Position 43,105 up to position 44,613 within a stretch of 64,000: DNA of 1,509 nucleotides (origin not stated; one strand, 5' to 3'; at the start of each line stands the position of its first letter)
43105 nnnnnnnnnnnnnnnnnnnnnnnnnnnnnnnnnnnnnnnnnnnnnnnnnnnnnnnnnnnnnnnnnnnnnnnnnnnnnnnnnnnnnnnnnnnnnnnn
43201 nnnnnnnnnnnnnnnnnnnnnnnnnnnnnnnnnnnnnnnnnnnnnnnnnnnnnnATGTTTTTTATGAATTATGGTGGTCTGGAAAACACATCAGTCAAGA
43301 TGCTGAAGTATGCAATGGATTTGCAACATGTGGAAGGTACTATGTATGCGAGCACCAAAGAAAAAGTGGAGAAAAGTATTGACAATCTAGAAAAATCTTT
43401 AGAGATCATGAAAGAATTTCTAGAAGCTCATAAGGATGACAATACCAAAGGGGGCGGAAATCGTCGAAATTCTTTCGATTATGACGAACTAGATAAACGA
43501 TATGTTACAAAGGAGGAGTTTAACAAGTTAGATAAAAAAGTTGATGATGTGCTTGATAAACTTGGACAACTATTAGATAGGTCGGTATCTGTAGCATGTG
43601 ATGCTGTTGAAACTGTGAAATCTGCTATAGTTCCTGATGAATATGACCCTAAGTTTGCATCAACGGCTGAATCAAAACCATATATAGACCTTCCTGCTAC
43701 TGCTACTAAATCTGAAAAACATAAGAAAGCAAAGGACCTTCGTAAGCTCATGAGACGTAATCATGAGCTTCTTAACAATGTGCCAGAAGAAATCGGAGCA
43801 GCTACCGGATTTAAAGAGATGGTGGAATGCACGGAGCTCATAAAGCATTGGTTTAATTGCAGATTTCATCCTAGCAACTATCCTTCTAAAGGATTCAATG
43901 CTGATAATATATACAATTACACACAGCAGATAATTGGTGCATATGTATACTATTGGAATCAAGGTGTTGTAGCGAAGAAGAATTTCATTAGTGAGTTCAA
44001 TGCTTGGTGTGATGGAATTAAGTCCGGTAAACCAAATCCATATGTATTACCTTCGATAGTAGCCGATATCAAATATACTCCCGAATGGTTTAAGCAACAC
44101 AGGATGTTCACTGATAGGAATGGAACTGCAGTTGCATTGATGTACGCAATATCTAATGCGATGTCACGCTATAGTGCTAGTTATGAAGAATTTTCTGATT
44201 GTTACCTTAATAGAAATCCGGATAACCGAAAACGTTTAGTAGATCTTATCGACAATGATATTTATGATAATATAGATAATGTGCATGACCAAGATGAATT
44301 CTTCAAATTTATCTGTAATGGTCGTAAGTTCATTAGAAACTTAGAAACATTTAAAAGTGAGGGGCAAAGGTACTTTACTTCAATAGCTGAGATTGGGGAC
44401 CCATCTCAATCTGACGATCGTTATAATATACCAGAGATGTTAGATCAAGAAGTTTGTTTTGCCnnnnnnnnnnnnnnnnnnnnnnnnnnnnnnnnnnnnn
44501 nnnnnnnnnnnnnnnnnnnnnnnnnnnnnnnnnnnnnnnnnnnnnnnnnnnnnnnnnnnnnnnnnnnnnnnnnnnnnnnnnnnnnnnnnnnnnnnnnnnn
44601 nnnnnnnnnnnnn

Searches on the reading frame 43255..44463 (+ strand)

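Call 16: search_protein_families(library=phrogs, max_evalue=0.01, proteins=[window:43255-44463:+])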
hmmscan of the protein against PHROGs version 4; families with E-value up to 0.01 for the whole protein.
window:43255-44463:+ (403 aa): 1 family
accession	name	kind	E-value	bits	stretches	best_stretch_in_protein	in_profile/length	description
phrog_7090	-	unknown function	0.0088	17.6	1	54-111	21-78/127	-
